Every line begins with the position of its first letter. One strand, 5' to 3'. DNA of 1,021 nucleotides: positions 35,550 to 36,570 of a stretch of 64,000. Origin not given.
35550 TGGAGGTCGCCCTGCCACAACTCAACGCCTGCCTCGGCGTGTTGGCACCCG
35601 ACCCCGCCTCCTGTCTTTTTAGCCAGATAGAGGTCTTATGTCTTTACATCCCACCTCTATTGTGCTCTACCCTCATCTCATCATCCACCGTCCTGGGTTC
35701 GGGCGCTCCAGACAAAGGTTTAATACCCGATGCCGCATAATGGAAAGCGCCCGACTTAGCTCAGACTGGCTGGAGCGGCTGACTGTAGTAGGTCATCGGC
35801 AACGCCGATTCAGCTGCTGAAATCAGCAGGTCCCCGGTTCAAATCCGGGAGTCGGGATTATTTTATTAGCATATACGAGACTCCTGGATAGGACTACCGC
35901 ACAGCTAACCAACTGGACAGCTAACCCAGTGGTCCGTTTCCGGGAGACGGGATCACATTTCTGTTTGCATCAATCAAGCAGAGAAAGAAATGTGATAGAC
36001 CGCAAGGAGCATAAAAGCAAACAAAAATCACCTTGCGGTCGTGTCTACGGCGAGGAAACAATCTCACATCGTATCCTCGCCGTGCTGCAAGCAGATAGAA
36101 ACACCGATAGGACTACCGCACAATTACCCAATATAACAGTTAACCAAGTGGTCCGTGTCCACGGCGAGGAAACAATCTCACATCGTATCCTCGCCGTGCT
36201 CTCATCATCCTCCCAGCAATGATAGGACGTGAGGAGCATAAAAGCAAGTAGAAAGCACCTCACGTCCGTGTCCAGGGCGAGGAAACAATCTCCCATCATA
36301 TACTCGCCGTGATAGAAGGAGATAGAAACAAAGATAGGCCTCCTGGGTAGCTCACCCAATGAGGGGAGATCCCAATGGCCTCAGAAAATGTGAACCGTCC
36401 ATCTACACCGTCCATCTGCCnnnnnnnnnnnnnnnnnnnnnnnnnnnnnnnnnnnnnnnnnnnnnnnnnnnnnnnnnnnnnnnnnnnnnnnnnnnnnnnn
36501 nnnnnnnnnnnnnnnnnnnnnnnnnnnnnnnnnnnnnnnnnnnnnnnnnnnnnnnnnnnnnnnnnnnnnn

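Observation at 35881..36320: Third hairpin-repeat locus (3' of tRNA-Tyr) shows compensatory stem changes with a conserved loop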

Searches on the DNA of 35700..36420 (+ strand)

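Call 25: search_rna_families(source=window, start=35700, end=36420, threshold=evalue, max_evalue=10)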
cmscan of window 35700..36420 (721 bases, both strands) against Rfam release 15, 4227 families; matches with E-value up to 10: 2.
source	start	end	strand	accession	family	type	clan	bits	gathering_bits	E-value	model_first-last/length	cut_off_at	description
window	35750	35857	+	RF00005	tRNA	Gene; tRNA;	CL00001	50.5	29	8.2e-10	1-71/71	no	tRNA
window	36222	36271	+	RF02337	GlsR8_miR10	Gene; snRNA; snoRNA; CD-box;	-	15.2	100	3.2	1-70/70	no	Giardia snoRNA GlsR8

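Call 73: search_dna_similar(query=window:35858-36345:+, collection=phages, mode=distant, max_evalue=0.01)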
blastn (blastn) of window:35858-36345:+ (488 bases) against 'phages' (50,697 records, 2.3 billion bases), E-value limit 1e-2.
No match.
